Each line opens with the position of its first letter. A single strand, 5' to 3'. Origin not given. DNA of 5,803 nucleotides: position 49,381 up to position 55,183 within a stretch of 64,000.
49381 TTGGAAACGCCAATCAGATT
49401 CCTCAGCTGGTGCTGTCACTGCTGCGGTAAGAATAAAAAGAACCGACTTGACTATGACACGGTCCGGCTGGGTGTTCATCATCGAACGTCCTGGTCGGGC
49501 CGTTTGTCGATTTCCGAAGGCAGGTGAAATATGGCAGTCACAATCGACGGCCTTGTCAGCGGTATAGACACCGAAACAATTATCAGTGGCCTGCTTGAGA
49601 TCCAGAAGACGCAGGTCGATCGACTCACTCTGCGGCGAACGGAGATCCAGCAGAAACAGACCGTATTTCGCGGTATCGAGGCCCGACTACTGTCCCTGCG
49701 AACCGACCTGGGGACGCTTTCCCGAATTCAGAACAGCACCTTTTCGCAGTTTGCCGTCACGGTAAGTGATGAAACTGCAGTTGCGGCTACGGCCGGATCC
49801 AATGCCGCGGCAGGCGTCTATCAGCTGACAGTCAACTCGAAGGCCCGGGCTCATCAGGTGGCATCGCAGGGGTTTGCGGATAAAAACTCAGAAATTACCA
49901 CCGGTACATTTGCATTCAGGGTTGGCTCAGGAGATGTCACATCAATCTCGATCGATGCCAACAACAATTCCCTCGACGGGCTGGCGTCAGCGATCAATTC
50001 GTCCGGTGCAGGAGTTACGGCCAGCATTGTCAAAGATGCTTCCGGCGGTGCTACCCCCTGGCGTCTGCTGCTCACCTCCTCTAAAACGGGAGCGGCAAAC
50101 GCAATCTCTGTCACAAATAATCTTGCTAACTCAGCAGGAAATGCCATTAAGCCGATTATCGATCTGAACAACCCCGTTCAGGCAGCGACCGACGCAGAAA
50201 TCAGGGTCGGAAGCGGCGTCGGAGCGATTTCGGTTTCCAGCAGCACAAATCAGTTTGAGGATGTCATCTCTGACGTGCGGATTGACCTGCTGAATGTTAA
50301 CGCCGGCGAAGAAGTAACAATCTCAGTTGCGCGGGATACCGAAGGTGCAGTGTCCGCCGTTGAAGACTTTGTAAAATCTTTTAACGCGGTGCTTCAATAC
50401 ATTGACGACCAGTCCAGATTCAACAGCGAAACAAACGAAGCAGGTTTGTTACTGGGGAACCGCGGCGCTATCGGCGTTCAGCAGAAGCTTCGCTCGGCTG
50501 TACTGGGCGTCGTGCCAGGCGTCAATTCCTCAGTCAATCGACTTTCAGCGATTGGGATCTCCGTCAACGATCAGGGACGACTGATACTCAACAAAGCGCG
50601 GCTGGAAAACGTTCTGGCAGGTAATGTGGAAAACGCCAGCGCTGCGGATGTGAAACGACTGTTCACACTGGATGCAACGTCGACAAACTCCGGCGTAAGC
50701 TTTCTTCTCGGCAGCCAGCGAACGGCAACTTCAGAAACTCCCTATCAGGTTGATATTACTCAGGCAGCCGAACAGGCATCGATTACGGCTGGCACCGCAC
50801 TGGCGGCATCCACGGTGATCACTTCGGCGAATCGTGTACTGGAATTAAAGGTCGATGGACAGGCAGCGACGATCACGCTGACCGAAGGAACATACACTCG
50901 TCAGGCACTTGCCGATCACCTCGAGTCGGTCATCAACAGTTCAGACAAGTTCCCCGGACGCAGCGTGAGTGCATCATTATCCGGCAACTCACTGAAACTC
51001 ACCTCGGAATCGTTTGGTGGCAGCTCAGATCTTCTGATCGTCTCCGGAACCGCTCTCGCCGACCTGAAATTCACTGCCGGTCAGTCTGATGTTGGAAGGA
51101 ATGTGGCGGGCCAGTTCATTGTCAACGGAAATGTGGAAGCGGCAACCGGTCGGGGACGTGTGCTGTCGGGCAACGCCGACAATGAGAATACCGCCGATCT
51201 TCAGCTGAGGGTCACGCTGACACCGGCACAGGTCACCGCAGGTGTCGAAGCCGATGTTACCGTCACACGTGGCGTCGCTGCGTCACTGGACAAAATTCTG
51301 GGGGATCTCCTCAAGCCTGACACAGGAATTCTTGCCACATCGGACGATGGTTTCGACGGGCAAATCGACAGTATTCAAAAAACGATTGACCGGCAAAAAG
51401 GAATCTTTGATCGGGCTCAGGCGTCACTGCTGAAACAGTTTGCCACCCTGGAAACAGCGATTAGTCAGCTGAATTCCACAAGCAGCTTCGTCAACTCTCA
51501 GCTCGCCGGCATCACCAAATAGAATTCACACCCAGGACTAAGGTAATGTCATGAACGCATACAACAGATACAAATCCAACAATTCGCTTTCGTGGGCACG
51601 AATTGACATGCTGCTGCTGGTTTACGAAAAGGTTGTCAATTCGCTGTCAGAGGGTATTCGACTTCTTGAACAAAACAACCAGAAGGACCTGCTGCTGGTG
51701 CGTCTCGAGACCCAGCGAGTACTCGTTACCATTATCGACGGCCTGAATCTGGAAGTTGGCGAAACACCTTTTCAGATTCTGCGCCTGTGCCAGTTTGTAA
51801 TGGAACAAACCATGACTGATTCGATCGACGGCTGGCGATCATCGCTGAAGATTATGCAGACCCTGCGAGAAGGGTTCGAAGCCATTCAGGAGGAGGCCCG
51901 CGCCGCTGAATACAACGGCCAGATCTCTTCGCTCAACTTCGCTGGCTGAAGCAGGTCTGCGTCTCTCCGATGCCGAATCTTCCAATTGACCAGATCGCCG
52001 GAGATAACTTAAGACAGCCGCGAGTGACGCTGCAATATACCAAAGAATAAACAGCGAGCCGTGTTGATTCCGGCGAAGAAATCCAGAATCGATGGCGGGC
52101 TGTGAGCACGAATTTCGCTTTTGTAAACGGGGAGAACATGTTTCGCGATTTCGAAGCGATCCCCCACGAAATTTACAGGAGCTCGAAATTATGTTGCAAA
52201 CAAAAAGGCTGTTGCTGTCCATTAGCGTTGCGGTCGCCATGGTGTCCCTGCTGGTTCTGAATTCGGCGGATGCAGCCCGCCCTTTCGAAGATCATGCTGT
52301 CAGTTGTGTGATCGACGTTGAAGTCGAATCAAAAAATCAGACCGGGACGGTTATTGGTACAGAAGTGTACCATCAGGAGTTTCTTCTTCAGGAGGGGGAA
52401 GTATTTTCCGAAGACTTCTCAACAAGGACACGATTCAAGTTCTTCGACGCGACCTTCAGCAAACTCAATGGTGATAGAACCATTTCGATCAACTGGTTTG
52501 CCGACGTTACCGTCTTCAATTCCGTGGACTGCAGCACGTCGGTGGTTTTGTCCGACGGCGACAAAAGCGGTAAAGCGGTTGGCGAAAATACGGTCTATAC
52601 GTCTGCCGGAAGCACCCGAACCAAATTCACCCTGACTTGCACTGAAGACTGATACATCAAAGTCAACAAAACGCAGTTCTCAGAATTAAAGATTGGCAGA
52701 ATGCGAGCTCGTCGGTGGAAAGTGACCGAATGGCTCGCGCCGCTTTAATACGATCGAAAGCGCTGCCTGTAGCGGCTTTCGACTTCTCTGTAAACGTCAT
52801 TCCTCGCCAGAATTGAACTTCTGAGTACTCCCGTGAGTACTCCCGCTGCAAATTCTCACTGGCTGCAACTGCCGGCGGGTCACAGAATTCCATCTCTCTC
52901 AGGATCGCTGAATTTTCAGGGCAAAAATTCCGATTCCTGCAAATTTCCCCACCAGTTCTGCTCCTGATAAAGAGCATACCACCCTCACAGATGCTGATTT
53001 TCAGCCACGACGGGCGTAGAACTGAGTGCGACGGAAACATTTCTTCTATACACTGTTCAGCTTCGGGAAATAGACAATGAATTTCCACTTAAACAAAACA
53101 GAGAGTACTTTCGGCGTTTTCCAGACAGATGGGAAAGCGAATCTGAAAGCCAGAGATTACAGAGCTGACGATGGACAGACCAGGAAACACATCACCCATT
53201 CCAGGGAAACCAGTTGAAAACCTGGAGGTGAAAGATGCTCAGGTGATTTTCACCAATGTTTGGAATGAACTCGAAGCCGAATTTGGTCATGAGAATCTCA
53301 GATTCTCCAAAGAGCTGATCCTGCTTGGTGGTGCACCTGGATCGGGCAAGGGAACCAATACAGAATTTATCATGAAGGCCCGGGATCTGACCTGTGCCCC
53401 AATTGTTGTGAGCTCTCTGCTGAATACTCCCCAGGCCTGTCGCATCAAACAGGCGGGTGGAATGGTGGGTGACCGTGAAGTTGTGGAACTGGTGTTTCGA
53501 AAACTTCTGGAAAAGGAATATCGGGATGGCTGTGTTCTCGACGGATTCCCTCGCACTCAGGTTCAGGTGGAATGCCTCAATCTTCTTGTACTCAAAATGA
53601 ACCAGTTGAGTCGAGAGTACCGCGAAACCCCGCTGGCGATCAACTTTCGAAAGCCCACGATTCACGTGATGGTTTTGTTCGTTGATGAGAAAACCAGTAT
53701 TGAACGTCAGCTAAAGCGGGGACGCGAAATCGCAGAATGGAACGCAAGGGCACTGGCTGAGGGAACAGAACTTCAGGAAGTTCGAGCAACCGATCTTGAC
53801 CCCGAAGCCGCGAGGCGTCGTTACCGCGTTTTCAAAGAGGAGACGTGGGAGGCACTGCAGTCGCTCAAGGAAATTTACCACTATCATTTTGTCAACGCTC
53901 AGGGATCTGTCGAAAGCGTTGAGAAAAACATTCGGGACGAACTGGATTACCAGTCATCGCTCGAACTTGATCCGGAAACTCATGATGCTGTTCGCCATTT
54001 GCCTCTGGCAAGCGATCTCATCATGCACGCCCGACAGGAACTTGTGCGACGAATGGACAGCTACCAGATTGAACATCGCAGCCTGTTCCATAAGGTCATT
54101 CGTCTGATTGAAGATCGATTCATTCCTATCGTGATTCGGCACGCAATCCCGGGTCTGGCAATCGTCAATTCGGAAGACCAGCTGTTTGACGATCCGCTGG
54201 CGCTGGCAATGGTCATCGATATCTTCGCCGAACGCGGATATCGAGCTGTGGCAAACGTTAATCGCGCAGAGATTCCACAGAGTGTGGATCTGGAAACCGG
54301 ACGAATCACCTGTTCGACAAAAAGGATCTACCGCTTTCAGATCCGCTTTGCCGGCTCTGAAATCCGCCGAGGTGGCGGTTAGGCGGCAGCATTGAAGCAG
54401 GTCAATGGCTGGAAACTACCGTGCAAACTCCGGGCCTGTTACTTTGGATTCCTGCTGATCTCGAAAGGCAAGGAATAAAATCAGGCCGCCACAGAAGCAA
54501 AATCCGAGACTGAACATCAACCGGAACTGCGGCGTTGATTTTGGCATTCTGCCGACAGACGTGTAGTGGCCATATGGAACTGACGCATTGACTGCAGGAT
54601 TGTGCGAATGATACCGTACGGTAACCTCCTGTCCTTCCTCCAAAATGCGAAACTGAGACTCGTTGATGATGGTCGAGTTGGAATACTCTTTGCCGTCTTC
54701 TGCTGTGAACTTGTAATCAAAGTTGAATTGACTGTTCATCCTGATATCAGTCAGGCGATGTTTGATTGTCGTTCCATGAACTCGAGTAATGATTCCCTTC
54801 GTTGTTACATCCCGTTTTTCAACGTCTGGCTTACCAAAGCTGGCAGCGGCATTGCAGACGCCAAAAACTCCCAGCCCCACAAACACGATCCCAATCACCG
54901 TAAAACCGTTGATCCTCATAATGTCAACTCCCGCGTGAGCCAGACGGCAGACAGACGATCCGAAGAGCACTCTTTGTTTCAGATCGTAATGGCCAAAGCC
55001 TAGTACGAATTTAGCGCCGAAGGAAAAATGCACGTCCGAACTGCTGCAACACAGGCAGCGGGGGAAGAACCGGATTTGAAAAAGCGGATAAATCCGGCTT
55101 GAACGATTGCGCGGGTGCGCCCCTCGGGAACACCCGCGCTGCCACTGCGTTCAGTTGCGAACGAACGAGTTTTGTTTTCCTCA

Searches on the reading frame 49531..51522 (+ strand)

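Call 69: search_protein_families(library=pfam, proteins=[window:49531-51522:+], max_evalue=0.00001)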
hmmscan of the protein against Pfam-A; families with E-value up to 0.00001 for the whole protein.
window:49531-51522:+ (663 aa): 2 families
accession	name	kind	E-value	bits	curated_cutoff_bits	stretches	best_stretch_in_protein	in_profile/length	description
PF07195.17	FliD_C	-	7.1e-35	121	25.4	2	219-456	1-221/236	Flagellar hook-associated protein 2 C-terminus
PF02465.23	FliD_N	-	3.7e-21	76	24.8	1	10-108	1-97/97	Flagellar hook-associated protein 2 N-terminus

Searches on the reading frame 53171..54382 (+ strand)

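Call 69: search_protein_families(library=pfam, proteins=[window:53171-54382:+], max_evalue=0.00001)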
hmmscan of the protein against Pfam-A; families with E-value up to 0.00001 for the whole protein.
window:53171-54382:+ (403 aa): 2 families
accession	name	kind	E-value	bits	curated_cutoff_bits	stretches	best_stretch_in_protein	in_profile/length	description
PF00406.28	ADK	-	1.1e-09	39.1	26.8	1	54-142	3-98/151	Adenylate kinase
PF13207.12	AAA_17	-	3.7e-06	27.7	27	0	54-186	2-128/136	AAA domain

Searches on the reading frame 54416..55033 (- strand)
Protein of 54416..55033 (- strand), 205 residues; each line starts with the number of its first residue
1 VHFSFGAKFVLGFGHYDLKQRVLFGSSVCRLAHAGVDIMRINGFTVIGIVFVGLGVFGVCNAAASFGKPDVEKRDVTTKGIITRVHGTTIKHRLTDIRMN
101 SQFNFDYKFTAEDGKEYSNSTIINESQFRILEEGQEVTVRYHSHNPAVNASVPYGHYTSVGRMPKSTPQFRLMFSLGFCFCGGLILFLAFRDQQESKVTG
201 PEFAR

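Call 69: search_protein_families(library=pfam, proteins=[window:54416-55033:-], max_evalue=0.00001)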
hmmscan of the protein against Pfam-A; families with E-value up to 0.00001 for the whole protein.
window:54416-55033:- (205 aa): 1 family
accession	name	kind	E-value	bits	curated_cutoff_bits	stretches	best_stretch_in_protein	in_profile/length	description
PF12158.14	DUF3592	-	5.5e-06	27.4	25.3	1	79-148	2-76/84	Domain of unknown function (DUF3592)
